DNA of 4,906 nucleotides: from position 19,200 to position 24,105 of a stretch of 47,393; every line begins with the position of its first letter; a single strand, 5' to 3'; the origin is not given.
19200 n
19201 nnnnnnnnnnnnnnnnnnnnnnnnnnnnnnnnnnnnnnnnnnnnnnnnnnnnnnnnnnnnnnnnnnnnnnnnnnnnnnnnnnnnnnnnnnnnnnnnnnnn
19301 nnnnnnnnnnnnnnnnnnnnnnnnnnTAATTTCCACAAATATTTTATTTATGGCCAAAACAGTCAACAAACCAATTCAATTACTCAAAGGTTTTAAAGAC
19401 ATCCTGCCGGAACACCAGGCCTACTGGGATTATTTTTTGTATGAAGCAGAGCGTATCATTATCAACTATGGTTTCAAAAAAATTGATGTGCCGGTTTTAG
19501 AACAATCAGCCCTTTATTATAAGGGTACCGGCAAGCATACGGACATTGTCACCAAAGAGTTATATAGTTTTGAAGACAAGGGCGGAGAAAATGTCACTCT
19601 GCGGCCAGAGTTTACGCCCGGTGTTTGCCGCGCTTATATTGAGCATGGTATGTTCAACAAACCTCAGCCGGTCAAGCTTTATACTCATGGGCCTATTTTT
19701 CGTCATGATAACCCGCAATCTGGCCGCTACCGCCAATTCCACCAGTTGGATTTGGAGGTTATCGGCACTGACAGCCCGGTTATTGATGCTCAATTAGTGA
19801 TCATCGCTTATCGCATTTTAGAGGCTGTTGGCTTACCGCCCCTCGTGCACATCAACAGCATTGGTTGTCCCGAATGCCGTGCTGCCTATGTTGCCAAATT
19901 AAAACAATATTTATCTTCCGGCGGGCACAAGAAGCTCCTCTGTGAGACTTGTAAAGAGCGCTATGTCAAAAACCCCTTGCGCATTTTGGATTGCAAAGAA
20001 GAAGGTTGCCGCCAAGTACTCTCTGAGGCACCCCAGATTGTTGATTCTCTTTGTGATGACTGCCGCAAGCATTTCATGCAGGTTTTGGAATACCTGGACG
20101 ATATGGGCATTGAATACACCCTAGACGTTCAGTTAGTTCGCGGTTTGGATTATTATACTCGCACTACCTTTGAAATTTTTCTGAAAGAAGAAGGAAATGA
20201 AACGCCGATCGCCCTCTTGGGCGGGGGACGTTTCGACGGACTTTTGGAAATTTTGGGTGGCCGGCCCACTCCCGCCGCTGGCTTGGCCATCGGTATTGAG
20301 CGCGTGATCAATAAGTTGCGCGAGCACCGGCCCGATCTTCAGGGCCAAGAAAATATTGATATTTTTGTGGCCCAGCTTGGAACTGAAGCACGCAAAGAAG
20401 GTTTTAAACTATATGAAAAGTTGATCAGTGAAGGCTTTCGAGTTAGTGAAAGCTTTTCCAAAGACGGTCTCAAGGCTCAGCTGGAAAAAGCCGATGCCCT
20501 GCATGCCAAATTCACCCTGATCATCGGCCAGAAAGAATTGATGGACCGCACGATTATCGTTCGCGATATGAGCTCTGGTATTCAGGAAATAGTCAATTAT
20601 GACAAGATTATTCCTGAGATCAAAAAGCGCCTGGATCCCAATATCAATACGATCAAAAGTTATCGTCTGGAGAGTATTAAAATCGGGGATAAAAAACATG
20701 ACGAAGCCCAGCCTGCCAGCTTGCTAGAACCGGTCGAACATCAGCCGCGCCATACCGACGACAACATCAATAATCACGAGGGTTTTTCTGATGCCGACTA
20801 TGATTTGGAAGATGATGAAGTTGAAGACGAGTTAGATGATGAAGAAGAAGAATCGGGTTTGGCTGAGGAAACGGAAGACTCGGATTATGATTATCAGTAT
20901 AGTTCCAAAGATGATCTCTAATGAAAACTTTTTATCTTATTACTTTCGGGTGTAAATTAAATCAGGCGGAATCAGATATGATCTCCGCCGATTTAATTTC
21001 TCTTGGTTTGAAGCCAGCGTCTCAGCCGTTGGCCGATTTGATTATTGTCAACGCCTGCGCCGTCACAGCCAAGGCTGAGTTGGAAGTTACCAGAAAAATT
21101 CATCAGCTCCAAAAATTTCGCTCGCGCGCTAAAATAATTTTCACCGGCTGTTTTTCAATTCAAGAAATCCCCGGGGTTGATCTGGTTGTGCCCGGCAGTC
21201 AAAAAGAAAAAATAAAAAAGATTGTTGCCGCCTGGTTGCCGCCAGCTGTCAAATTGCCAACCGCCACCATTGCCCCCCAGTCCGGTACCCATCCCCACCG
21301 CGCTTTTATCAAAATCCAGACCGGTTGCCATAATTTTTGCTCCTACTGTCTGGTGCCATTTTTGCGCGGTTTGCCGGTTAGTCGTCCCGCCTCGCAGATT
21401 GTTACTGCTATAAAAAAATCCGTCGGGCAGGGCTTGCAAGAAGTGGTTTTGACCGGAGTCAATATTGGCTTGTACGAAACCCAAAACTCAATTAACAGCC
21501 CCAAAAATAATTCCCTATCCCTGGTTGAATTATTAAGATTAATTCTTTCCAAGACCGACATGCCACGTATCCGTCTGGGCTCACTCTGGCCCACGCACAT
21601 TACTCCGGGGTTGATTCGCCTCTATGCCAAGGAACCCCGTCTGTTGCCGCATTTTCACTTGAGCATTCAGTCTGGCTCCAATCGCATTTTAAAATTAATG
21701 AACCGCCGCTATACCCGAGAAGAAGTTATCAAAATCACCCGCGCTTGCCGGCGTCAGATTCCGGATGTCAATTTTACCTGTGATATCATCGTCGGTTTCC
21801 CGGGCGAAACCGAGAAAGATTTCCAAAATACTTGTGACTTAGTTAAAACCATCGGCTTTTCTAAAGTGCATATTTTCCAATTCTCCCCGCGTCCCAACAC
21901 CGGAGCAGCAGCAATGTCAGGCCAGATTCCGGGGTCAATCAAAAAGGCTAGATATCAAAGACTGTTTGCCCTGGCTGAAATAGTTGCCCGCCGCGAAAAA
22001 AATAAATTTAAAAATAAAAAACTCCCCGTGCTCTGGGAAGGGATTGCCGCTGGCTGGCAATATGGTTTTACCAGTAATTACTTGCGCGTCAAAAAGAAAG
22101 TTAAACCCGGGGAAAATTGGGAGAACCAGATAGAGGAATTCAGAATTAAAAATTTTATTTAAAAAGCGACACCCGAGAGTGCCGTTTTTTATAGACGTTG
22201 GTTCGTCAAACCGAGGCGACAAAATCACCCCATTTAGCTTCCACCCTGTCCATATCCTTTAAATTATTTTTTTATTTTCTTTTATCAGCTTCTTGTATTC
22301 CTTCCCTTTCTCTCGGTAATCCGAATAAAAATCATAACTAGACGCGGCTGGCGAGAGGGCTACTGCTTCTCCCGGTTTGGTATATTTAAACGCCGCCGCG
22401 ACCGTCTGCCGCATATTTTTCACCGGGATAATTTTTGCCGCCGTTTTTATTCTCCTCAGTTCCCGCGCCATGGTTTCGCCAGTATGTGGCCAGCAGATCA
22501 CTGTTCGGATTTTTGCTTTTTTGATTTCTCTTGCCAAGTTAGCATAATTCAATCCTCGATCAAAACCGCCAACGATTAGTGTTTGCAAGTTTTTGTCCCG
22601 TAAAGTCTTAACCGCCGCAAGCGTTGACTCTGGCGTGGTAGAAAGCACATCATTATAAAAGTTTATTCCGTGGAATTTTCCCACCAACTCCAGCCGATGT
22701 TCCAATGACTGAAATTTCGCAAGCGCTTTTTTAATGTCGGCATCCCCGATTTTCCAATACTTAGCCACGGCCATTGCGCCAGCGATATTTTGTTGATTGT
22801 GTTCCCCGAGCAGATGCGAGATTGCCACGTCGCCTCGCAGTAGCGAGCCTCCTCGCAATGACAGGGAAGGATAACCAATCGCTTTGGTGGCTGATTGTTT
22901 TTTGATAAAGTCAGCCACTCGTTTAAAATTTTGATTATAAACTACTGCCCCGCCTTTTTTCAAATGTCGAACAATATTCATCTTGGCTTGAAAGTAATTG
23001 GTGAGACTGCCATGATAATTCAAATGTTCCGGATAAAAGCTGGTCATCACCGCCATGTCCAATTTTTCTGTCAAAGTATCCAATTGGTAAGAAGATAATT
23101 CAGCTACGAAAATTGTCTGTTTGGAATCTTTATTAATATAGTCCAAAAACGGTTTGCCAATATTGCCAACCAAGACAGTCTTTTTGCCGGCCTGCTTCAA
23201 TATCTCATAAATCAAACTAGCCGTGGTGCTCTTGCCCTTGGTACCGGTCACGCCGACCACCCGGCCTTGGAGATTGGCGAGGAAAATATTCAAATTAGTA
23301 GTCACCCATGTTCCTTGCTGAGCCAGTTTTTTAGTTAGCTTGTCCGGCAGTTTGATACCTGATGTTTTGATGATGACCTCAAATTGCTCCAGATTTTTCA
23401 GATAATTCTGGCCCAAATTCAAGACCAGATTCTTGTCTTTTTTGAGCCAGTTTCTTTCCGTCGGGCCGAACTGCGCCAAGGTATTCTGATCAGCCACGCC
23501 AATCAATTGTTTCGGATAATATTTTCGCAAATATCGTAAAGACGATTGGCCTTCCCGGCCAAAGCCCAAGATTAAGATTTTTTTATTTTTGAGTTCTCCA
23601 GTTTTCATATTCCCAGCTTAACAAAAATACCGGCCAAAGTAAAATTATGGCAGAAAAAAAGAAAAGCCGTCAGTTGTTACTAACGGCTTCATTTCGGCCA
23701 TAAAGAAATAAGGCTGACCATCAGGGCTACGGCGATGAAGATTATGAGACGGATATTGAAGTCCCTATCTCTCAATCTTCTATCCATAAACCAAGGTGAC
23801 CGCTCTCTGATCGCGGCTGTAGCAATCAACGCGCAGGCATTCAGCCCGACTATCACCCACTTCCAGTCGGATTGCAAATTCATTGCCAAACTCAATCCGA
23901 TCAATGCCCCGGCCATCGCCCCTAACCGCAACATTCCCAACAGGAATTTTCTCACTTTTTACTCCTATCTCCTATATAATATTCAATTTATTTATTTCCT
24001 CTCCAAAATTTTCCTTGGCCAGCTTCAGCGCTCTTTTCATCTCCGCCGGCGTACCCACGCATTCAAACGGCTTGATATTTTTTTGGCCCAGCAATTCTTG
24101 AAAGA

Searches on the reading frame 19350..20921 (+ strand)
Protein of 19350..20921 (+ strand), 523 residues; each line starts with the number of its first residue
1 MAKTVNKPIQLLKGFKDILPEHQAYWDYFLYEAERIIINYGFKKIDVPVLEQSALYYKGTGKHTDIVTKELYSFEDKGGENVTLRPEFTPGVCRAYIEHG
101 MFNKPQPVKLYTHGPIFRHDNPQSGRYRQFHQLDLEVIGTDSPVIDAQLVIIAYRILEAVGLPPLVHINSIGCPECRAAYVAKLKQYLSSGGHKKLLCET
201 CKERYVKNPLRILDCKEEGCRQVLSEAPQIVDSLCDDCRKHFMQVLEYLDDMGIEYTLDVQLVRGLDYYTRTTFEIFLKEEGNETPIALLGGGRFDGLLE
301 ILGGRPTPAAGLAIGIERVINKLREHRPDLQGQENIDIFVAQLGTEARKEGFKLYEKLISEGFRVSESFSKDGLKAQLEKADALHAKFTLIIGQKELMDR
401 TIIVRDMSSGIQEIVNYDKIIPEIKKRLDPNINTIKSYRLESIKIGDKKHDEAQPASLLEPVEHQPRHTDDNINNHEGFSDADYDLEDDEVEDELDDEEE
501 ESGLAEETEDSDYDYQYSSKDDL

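Call 9: search_protein_families(library=pfam, proteins=[window:19350-20921:+], max_evalue=0.001)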
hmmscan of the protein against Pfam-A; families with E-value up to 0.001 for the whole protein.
window:19350-20921:+ (523 aa): 4 families
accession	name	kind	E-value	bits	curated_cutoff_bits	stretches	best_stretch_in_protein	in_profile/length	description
PF13393.11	tRNA-synt_His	-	2e-35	122.9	25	1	14-319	1-308/308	Histidyl-tRNA synthetase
PF00587.30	tRNA-synt_2b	-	2.5e-15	57.4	29.3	1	72-212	1-110/179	tRNA synthetase class II core domain (G, H, P, S and T)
PF03129.25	HGTP_anticodon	-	7.3e-11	42.5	21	1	338-427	2-94/94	Anticodon binding domain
PF01409.25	tRNA-synt_2d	-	0.00011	22.2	19.8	1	23-150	16-145/246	tRNA synthetases class II core domain (F)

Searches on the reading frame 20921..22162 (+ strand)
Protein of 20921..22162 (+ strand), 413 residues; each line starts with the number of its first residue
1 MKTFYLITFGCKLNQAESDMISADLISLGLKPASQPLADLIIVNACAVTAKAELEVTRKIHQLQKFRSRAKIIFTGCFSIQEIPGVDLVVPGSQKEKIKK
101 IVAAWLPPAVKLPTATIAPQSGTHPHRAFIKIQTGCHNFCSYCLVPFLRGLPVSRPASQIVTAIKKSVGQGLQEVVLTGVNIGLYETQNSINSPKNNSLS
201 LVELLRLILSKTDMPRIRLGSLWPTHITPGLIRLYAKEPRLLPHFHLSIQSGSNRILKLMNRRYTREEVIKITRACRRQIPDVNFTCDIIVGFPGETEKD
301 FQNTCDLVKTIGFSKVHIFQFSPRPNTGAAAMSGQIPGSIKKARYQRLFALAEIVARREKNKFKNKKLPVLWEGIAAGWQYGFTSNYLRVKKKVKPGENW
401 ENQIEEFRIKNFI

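Call 9: search_protein_families(library=pfam, proteins=[window:20921-22162:+], max_evalue=0.001)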
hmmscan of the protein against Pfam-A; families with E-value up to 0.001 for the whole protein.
window:20921-22162:+ (413 aa): 2 families
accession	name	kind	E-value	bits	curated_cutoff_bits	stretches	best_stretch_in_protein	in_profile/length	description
PF04055.27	Radical_SAM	-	7.6e-25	88.4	29.5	1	130-308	1-166/166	Radical SAM superfamily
PF00919.26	UPF0004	-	4.6e-17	62.3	27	1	4-80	2-80/98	Uncharacterized protein family UPF0004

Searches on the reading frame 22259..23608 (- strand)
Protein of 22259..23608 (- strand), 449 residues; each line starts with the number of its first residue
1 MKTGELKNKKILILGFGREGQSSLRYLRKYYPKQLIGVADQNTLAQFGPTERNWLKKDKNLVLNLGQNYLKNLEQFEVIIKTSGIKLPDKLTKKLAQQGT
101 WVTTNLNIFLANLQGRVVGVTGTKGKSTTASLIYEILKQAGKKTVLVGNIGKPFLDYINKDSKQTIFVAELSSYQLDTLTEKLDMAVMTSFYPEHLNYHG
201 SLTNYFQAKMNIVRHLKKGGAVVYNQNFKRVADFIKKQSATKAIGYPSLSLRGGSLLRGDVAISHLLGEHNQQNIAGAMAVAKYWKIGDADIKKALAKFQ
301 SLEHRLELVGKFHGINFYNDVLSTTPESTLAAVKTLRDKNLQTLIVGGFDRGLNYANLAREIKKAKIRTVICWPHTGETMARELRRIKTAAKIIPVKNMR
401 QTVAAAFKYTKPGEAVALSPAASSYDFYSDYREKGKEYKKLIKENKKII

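Call 8: search_protein_families(library=pfam, proteins=[window:22259-23608:-], max_evalue=0.001)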
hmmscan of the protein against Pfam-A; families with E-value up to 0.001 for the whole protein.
window:22259-23608:- (449 aa): 2 families
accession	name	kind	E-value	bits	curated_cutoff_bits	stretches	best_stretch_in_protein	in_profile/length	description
PF08245.18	Mur_ligase_M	-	9.1e-25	88.2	24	1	120-281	1-199/200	Mur ligase middle domain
PF02875.26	Mur_ligase_C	-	3.5e-10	41.2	28.4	1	304-421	1-126/127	Mur ligase, glutamate ligase domain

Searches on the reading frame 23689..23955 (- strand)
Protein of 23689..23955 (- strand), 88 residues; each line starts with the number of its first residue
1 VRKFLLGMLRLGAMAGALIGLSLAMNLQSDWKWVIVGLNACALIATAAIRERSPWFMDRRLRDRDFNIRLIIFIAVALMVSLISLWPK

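Call 70: search_protein_families(library=pfam, proteins=[window:23689-23955:-], max_evalue=0.1)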
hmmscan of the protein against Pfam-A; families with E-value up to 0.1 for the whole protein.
window:23689-23955:- (88 aa): 2 families
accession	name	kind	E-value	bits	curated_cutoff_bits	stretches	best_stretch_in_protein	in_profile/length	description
PF01925.25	TauE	-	0.011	15.9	32.6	1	6-82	66-142/237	Sulfite exporter TauE/SafE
PF11127.14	YgaP-like_TM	-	0.077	13.6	25.3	1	13-50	14-50/66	Inner membrane protein YgaP-like, transmembrane domain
